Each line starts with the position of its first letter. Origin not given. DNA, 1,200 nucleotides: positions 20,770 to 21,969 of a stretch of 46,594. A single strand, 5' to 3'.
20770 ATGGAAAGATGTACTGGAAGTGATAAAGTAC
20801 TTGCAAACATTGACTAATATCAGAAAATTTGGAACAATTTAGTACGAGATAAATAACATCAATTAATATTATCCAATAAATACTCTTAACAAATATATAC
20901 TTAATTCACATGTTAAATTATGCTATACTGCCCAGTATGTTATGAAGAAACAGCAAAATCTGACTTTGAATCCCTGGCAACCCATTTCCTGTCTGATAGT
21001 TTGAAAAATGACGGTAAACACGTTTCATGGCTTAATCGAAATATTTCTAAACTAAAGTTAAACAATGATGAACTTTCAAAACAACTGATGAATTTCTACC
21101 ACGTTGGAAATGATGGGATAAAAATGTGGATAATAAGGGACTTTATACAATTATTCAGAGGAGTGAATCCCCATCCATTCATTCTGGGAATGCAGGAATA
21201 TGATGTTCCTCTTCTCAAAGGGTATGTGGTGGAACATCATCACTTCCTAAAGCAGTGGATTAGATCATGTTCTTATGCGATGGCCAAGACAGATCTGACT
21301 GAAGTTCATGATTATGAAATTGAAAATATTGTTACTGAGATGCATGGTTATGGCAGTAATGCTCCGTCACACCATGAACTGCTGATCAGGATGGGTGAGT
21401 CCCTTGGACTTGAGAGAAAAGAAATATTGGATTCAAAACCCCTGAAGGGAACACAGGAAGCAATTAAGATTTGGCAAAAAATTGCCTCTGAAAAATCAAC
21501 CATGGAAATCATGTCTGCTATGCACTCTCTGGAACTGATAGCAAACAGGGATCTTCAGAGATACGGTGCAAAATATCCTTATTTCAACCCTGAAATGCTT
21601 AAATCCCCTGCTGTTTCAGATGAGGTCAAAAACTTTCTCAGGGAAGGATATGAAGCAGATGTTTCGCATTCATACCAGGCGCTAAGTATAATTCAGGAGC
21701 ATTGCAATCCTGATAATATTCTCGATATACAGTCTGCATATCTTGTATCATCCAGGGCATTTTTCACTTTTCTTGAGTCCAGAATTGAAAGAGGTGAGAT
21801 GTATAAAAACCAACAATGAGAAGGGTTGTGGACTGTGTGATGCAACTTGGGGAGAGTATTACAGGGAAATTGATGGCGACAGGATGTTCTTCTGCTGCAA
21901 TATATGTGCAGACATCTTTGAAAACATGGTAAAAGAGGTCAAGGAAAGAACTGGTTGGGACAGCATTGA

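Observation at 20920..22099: All-alpha CxxC protein translationally coupled to a TRASH/YHS metal-binding mini-protein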

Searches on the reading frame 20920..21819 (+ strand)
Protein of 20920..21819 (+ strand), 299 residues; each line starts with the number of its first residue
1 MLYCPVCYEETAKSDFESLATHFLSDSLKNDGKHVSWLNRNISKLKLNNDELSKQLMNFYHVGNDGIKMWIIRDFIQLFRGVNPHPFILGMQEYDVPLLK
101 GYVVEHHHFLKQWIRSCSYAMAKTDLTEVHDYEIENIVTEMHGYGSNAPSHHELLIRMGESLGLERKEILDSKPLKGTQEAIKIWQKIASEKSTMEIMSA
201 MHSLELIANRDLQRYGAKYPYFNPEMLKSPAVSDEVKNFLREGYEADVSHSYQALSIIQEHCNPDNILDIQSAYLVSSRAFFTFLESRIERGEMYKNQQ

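Call 3: search_protein_families(library=pfam, proteins=[window:20920-21819:+], max_evalue=1)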
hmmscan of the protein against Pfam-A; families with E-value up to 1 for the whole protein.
window:20920-21819:+ (299 aa): 6 families
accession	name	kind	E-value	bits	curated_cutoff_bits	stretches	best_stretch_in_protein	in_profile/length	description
PF03070.21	TENA_THI-4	-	2e-29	103.3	22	1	82-287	12-206/210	TENA/THI-4/PQQC family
PF16293.11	zf-C2H2_9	-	2.3e-17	63.1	29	1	1-60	1-58/59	C2H2 type zinc-finger (1 copy)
PF14518.11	Haem_oxygenas_2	-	1.8e-13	51.1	28.9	1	102-264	3-157/177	Iron-containing redox enzyme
PF19126.5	DUF5810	-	7e-05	23.3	26.9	1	3-55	4-55/66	Family of unknown function (DUF5810)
PF18706.7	ISPD_C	-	0.082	13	32.6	1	12-80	9-77/148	D-ribitol-5-phosphate cytidylyltransferase C-terminal domain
PF20525.3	DUF6740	-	0.16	10.6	27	1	181-252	199-271/532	Family of unknown function (DUF6740)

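Call 4: search_protein_families(library=ncbifam, proteins=[window:20920-21819:+], max_evalue=1)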
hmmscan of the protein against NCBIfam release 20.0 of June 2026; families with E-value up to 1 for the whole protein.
window:20920-21819:+ (299 aa): 1 family
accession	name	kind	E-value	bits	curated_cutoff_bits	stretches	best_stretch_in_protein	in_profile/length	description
TIGR04305.1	fol_rel_CADD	subfamily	6.5e-08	32.4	200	1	98-206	32-135/212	CADD family putative folate metabolism protein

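Call 5: search_solved_structures(query=window:20920-21819:+, max_evalue=1, show_alignments=2)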
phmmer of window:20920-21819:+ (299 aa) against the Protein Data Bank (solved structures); distinct sequences matched with E-value up to 1: 6.
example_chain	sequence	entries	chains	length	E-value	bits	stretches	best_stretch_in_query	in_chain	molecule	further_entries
4lqx_A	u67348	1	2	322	2.6e-80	272.9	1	3-292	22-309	TENA/THI-4 domain-containing protein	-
3m34_A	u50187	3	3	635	0.55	12.6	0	23-98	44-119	Transketolase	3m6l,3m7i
3l84_A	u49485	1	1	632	0.57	12.6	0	23-98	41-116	Transketolase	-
9k6o_A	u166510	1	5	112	0.58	12.5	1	156-203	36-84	C5-Zn1-HEHE-1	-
5x9w_A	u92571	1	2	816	0.99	11.8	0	154-252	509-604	DNA mismatch repair protein MutS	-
5yk4_A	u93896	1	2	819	0.99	11.8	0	154-252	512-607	DNA mismatch repair protein MutS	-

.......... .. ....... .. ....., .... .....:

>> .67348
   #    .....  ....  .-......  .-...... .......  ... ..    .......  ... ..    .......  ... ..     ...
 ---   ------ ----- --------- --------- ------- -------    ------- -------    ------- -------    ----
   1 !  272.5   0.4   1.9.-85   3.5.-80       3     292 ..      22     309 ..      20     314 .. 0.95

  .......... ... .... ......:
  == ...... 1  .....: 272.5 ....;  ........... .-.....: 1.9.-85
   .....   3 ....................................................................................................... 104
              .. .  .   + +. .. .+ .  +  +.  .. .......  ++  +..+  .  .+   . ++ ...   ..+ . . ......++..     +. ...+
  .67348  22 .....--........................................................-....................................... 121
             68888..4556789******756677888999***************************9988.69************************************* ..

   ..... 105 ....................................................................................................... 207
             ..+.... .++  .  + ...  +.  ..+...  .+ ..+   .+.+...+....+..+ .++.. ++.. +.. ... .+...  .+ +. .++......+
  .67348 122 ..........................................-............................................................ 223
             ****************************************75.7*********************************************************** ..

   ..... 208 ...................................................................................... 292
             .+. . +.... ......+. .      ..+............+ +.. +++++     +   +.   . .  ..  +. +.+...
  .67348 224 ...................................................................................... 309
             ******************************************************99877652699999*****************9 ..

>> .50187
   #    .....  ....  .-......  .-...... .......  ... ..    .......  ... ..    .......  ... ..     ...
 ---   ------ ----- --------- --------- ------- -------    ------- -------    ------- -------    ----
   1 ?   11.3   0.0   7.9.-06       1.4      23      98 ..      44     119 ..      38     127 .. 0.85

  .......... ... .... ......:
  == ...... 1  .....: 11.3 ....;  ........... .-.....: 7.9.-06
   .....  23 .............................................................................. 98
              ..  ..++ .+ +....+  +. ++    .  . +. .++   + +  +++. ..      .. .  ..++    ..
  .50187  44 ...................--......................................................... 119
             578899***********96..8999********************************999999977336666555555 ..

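Call 10: find_related_loci(query=window:20920-21819:+, collection=genome_contigs, flank=6000)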
Query window:20920-21819:+ (299 aa) in genome_contigs; peptide patterns used: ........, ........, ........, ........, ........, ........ (x = any residue, [..] = any of these).
65 stretches matched a pattern; 32 encode a relative of the query (tblastn E <= 1e-3); 32 distinct loci.
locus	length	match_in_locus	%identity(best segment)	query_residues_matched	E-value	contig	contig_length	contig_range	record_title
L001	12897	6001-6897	63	1-299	6e-133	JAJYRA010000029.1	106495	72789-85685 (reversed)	MAG: Thermoplasmata archaeon isolate DS4.bin88 NODE_66_length_106495_cov_3.390973, whole genome shotgun sequence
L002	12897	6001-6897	62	1-299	1e-130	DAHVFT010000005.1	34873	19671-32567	MAG TPA_asm: Thermoplasmatales archaeon isolate clean295 NODE_5_length_34873_cov_239.417722, whole genome shotgun sequen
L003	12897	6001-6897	62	1-299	2e-129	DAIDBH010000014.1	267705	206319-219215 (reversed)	MAG TPA_asm: Thermoplasmatales archaeon isolate clean327 k141_6044, whole genome shotgun sequence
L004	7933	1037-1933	62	1-299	2e-127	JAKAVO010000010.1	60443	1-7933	MAG: Thermoplasmata archaeon isolate YP4.bin104 NODE_677_length_60443_cov_3.079581, whole genome shotgun sequence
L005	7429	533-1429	59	1-299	1e-126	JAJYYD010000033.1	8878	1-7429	MAG: Thermoplasmata archaeon isolate FK3.bin88 NODE_15696_length_8878_cov_4.800480, whole genome shotgun sequence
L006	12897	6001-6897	59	1-299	1e-124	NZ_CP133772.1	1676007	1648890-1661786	Oxyplasma meridianum strain M1 chromosome, complete genome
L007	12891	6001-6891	60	1-298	1e-121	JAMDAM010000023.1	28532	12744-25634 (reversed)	MAG: Thermoplasmatota archaeon isolate FK_Sedi_B_Bin.259 NODE_5132_length_28532_cov_263.048, whole genome shotgun sequen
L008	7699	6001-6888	57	4-299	6e-120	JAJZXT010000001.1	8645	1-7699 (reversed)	MAG: Thermoplasmata archaeon isolate TL1-4.bin52 NODE_7300_length_8645_cov_1.959732, whole genome shotgun sequence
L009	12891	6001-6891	58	1-298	1e-118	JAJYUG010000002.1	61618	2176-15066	MAG: Thermoplasmata archaeon isolate DX4.bin16 NODE_204_length_61618_cov_30.386154, whole genome shotgun sequence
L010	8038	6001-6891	58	1-298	9e-119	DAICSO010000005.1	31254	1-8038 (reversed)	MAG TPA_asm: bacterium isolate clean2775 NODE_5_length_31254_cov_6.760881, whole genome shotgun sequence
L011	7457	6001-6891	58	1-298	2e-117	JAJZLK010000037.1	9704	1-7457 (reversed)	MAG: Thermoplasmata archaeon isolate MAS3.bin109 NODE_14453_length_9704_cov_2.183043, whole genome shotgun sequence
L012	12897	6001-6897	48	1-298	2e-95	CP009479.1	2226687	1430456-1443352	Uncultured archaeon clone ASS_A1, complete genome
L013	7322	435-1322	46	2-299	9e-88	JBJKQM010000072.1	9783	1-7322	MAG: Thermoplasmataceae archaeon isolate Bin_34 S1Ck127_3830468_flag_0_multi_15.0000_len_9783, whole genome shotgun sequ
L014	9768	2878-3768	45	1-299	2e-85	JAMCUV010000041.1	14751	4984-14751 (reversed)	MAG: Thermoplasmatota archaeon isolate FK_Sedi_A_Bin.113 NODE_9945_length_14751_cov_71.1586, whole genome shotgun sequen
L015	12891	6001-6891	45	1-299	3e-84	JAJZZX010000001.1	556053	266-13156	MAG: Thermoplasmata archaeon isolate TL2-2.bin24 NODE_1_length_556053_cov_129.838261, whole genome shotgun sequence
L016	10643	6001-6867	47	1-292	5e-84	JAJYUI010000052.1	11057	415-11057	MAG: Thermoplasmata archaeon isolate DX4.bin24 NODE_2176_length_11057_cov_3.096889, whole genome shotgun sequence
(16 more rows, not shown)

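Call 12: find_homologous_proteins(query=window:20920-21819:+)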
Query window:20920-21819:+ (299 aa): 504 proteins with E <= 0.001 among 758 candidates; the best 120 are listed.
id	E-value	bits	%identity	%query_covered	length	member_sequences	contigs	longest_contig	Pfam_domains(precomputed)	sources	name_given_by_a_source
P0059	1.1e-200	683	100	100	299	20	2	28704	PF16293.12,PF03070.22,PF14518.12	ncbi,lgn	-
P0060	1.3e-126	440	64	100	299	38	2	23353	PF16293.12,PF03070.22,PF14518.12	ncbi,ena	-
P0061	1.7e-125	436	63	100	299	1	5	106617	PF16293.12,PF03070.22,PF14518.12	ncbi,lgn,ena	ncbi:MAG: thiaminase II/PqqC family protein [Cuniculiplasma sp.]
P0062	2.6e-122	426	62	100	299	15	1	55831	PF16293.12,PF03070.22,PF14518.12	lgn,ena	-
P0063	6.2e-121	421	60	100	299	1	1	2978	PF16293.12,PF03070.22,PF14518.12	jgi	-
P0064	1.2e-120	420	60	100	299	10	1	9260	PF16293.12,PF03070.22,PF14518.12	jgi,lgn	jgi:pyrroloquinoline-quinone synthase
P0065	1.3e-120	420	62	100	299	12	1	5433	PF16293.12,PF03070.22,PF14518.12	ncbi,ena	-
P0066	4.9e-120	418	59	100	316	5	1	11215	PF16293.12,PF03070.22,PF14518.12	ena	-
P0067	1.1e-119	417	58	100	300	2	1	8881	PF16293.12,PF03070.22,PF14518.12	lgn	-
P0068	3.9e-119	415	59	100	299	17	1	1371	PF16293.12,PF03070.22,PF14518.12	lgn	-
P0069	5.4e-119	415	59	100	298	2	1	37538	PF16293.12,PF03070.22,PF14518.12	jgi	jgi:pyrroloquinoline-quinone synthase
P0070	3.3e-118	412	58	100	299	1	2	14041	PF16293.12,PF03070.22,PF14518.12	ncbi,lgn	-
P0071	4.0e-118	412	59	100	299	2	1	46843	PF16293.12,PF03070.22,PF14518.12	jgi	jgi:pyrroloquinoline-quinone synthase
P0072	2.7e-117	409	59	100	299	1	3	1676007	PF16293.12,PF03070.22,PF14518.12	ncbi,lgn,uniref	ncbi:iron-containing redox enzyme family protein [Oxyplasma meridianum]|uniref:Iron-containing redox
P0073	5.4e-117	408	57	100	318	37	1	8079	PF16293.12,PF03070.22,PF14518.12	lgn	-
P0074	9.9e-117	407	60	100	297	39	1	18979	PF16293.12,PF03070.22,PF14518.12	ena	-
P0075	1.4e-116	407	60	100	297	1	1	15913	PF16293.12,PF03070.22,PF14518.12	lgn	-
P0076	7.0e-116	405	60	100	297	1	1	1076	PF16293.12,PF03070.22,PF14518.12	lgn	-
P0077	1.9e-115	403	60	100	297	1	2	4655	PF16293.12,PF03070.22,PF14518.12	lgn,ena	-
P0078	7.0e-115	401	57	100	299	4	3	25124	PF16293.12,PF03070.22,PF14518.12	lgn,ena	-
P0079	2.3e-113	396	58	100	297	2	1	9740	PF16293.12,PF03070.22,PF14518.12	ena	-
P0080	2.4e-113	396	58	100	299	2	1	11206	PF16293.12,PF03070.22,PF14518.12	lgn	-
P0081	3.5e-113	396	58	100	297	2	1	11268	PF16293.12,PF03070.22,PF14518.12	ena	-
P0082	6.4e-113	395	58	100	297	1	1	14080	PF16293.12,PF03070.22,PF14518.12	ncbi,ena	-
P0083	9.8e-113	394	58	100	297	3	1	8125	PF16293.12,PF03070.22,PF14518.12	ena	-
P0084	1.5e-112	394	62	94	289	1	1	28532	PF16293.12,PF03070.22,PF14518.12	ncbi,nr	ncbi:MAG: iron-containing redox enzyme family protein [Candidatus Thermoplasmatota archaeon]|nr:iron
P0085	1.5e-111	390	58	100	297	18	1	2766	PF16293.12,PF03070.22,PF14518.12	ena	-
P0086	8.3e-110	385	58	100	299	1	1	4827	PF16293.12,PF03070.22,PF14518.12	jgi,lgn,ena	jgi:pyrroloquinoline-quinone synthase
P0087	9.2e-110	384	57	100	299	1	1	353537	PF16293.12,PF03070.22,PF14518.12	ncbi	ncbi:MAG: C2H2 type zinc finger domain-containing protein [Thermoplasmataceae archaeon]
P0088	1.0e-109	384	58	100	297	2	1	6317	PF16293.12,PF03070.22,PF14518.12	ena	-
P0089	5.9e-109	382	58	99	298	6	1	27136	PF16293.12,PF03070.22,PF14518.12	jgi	-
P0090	3.0e-98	347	60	84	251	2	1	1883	PF03070.22,PF14518.12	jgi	jgi:pyrroloquinoline-quinone synthase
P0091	4.6e-97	343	53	99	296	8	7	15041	PF16293.12,PF03070.22,PF14518.12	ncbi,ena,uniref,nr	ncbi:C2H2 type zinc finger domain-containing protein [Ferroplasma sp.]|uniref:C2H2 type zinc finger 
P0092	2.1e-93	331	50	98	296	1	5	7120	PF16293.12,PF03070.22,PF14518.12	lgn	-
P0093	5.7e-93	329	50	99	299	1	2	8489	PF16293.12,PF03070.22,PF14518.12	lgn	-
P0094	4.7e-92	326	53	99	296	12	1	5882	PF16293.12,PF03070.22,PF14518.12,PF19126.6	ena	-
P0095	5.6e-92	326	52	99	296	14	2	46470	PF16293.12,PF03070.22,PF14518.12,PF19126.6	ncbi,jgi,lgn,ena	jgi:pyrroloquinoline-quinone synthase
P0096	8.6e-91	322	48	99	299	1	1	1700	PF16293.12,PF03070.22,PF14518.12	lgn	-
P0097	9.5e-90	319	48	99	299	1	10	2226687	PF16293.12,PF03070.22,PF14518.12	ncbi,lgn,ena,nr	ncbi:hypothetical protein IX51_07645 [uncultured archaeon]|nr:hypothetical protein IX51_07645 [uncul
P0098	3.4e-89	317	47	100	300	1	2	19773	PF16293.12,PF03070.22,PF14518.12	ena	-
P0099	5.3e-89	316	50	96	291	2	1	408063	PF16293.12,PF03070.22,PF14518.12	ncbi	-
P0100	4.6e-88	313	48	100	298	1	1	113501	PF16293.12,PF03070.22,PF14518.12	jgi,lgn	jgi:pyrroloquinoline-quinone synthase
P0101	2.5e-87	311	49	99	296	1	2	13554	PF16293.12,PF03070.22,PF14518.12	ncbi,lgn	-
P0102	3.3e-87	310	48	99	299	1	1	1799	PF16293.12,PF03070.22,PF14518.12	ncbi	-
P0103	4.4e-86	307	47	98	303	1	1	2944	PF16293.12,PF03070.22,PF14518.12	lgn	-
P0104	5.9e-86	306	47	99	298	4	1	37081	PF16293.12,PF03070.22,PF14518.12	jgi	jgi:pyrroloquinoline-quinone synthase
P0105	7.9e-86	306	47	100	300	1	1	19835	PF16293.12,PF03070.22,PF14518.12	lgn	-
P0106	1.2e-85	305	47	99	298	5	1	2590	PF16293.12,PF03070.22,PF14518.12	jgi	jgi:pyrroloquinoline-quinone synthase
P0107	1.7e-85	305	46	99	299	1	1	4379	PF16293.12,PF03070.22,PF14518.12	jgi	jgi:pyrroloquinoline-quinone synthase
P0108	2.1e-85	305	46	99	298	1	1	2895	PF16293.12,PF03070.22,PF14518.12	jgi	jgi:pyrroloquinoline-quinone synthase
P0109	6.2e-85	303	48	99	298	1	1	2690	PF16293.12,PF03070.22,PF14518.12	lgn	-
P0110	6.5e-85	303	48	100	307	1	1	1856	PF16293.12,PF03070.22,PF14518.12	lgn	-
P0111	7.1e-85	303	47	98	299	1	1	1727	PF16293.12,PF03070.22,PF14518.12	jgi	jgi:pyrroloquinoline-quinone synthase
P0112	7.9e-85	303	49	99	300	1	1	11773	PF16293.12,PF03070.22,PF14518.12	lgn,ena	-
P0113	2.0e-84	301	48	99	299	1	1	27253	PF16293.12,PF03070.22,PF14518.12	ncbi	-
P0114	2.3e-84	301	48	99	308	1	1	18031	PF16293.12,PF03070.22,PF14518.12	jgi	jgi:pyrroloquinoline-quinone synthase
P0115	2.3e-84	301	47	99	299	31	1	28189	PF16293.12,PF03070.22,PF14518.12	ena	-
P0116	2.8e-84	301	46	100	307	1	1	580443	PF16293.12,PF03070.22,PF14518.12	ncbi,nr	ncbi:MAG: iron-containing redox enzyme family protein [Thaumarchaeota archaeon]|nr:iron-containing r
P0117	3.2e-84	301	59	76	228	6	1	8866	PF03070.22,PF14518.12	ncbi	ncbi:MAG: thiaminase II/PqqC family protein [Thermoplasmataceae archaeon]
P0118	3.9e-84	300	47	100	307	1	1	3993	PF16293.12,PF03070.22,PF14518.12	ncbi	-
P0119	5.2e-84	300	48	99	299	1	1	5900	PF16293.12,PF03070.22,PF14518.12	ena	-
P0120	6.6e-84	300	48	98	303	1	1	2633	PF16293.12,PF03070.22,PF14518.12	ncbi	-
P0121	6.9e-84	300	48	98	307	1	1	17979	PF16293.12,PF03070.22,PF14518.12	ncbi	-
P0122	7.0e-84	300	49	100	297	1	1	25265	PF16293.12,PF03070.22,PF14518.12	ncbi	ncbi:MAG: C2H2 type zinc finger domain-containing protein [Thermoplasmataceae archaeon]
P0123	1.2e-83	299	47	99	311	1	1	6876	PF16293.12,PF03070.22,PF14518.12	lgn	-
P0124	2.1e-83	298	48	95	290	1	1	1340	PF16293.12,PF03070.22,PF14518.12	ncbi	-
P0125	3.1e-83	297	46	98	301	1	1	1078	PF16293.12,PF03070.22,PF14518.12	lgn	-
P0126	4.2e-83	297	47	99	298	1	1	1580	PF16293.12,PF03070.22,PF14518.12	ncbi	-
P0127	5.2e-83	297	48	98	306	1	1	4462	PF16293.12,PF03070.22,PF14518.12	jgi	jgi:pyrroloquinoline-quinone synthase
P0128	6.2e-83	296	49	95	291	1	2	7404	PF16293.12,PF03070.22,PF14518.12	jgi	-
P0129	7.3e-83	296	48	99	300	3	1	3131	PF16293.12,PF03070.22,PF14518.12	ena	-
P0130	8.7e-83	296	50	98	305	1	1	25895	PF16293.12,PF03070.22,PF14518.12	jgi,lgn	jgi:pyrroloquinoline-quinone synthase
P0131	1.0e-82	296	47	98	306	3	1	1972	PF16293.12,PF03070.22,PF14518.12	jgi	jgi:pyrroloquinoline-quinone synthase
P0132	1.6e-82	295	48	99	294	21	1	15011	PF16293.12,PF03070.22,PF14518.12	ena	-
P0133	1.6e-82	295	48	98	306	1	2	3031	PF16293.12,PF03070.22,PF14518.12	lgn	-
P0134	2.2e-82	295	45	99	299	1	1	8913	PF16293.12,PF03070.22,PF14518.12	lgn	-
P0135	2.6e-82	294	49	95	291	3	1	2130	PF16293.12,PF03070.22,PF14518.12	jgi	-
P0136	2.8e-82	294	46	98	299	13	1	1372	PF16293.12,PF03070.22,PF14518.12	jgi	-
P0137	2.9e-82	294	47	98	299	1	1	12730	PF16293.12,PF03070.22,PF14518.12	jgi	jgi:pyrroloquinoline-quinone synthase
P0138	3.0e-82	294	48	98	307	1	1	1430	PF16293.12,PF03070.22,PF14518.12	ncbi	-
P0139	3.2e-82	294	47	99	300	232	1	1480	PF16293.12,PF03070.22,PF14518.12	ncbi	-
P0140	3.2e-82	294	47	99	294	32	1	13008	PF16293.12,PF03070.22,PF14518.12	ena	-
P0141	3.6e-82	294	48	95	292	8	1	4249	PF16293.12,PF03070.22,PF14518.12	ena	-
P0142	4.7e-82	294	47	98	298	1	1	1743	PF16293.12,PF03070.22,PF14518.12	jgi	jgi:pyrroloquinoline-quinone synthase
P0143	4.7e-82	294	47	99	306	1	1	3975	PF16293.12,PF03070.22,PF14518.12,PF19126.6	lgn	-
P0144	4.9e-82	293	49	95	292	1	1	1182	PF16293.12,PF03070.22,PF14518.12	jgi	-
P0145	5.6e-82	293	47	99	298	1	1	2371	PF16293.12,PF03070.22,PF14518.12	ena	-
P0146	6.1e-82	293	46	99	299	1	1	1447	PF16293.12,PF03070.22,PF14518.12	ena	-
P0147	6.4e-82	293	45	98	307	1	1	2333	PF16293.12,PF03070.22,PF14518.12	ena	-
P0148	7.2e-82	293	46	99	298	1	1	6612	PF16293.12,PF03070.22,PF14518.12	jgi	jgi:pyrroloquinoline-quinone synthase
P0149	1.6e-81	292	48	98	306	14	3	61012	PF16293.12,PF03070.22,PF14518.12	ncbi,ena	-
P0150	2.0e-81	291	47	98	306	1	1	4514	PF16293.12,PF03070.22,PF14518.12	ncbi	-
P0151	2.1e-81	291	46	100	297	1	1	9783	PF16293.12,PF03070.22,PF14518.12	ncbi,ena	-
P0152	2.1e-81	291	47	99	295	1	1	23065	PF16293.12,PF03070.22,PF14518.12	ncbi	ncbi:MAG: C2H2 type zinc finger domain-containing protein [Thermoplasmata archaeon]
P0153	2.7e-81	291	45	99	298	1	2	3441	PF16293.12,PF03070.22,PF14518.12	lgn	-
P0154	3.2e-81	291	46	99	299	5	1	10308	PF16293.12,PF03070.22,PF14518.12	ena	-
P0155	3.6e-81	291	47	98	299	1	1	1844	PF16293.12,PF03070.22,PF14518.12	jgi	jgi:pyrroloquinoline-quinone synthase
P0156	3.8e-81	291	44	100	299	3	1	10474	PF16293.12,PF03070.22,PF14518.12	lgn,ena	-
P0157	3.9e-81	291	47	99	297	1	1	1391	PF16293.12,PF03070.22,PF14518.12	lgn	-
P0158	4.1e-81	290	44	100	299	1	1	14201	PF16293.12,PF03070.22,PF14518.12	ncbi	-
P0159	4.1e-81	290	47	99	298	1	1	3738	PF16293.12,PF03070.22,PF14518.12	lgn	-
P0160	4.9e-81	290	47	99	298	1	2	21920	PF16293.12,PF03070.22,PF14518.12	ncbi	ncbi:MAG: C2H2 type zinc finger domain-containing protein [Nitrososphaerales archaeon]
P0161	5.4e-81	290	46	99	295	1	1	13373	PF16293.12,PF03070.22,PF14518.12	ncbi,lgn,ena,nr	ncbi:MAG: hypothetical protein HeimC2_29600 [Candidatus Heimdallarchaeota archaeon LC_2]|nr:MAG: hyp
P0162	5.9e-81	290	46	100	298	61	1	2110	PF16293.12,PF03070.22,PF14518.12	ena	-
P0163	6.1e-81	290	46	99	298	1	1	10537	PF16293.12,PF03070.22,PF14518.12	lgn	-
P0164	7.9e-81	289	46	100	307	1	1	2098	PF16293.12,PF03070.22,PF14518.12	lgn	-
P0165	8.3e-81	289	48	99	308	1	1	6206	PF16293.12,PF03070.22,PF14518.12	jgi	jgi:pyrroloquinoline-quinone synthase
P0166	8.7e-81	289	47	93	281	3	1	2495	PF16293.12,PF03070.22,PF14518.12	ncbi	-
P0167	9.8e-81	289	48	98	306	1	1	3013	PF16293.12,PF03070.22,PF14518.12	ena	-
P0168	1.4e-80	289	46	99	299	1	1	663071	PF16293.12,PF03070.22,PF14518.12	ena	-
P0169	1.4e-80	289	47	99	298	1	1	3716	PF16293.12,PF03070.22,PF14518.12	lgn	-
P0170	1.4e-80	289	49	88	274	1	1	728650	PF16293.12,PF03070.22,PF14518.12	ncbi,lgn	-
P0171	1.6e-80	289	46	99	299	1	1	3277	PF16293.12,PF03070.22,PF14518.12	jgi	jgi:pyrroloquinoline-quinone synthase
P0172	1.6e-80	289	47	99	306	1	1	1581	PF16293.12,PF03070.22,PF14518.12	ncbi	-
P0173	2.2e-80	288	47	99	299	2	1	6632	PF16293.12,PF03070.22,PF14518.12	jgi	jgi:pyrroloquinoline-quinone synthase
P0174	2.5e-80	288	45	99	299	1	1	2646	PF16293.12,PF03070.22,PF14518.12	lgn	-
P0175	2.5e-80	288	47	98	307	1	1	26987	PF16293.12,PF03070.22,PF14518.12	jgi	jgi:pyrroloquinoline-quinone synthase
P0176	3.0e-80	288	46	100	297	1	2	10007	PF16293.12,PF03070.22,PF14518.12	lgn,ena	-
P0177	3.6e-80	287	46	99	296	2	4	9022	PF16293.12,PF03070.22,PF14518.12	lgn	-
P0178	3.7e-80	287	47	99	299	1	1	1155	PF16293.12,PF03070.22,PF14518.12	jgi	jgi:pyrroloquinoline-quinone synthase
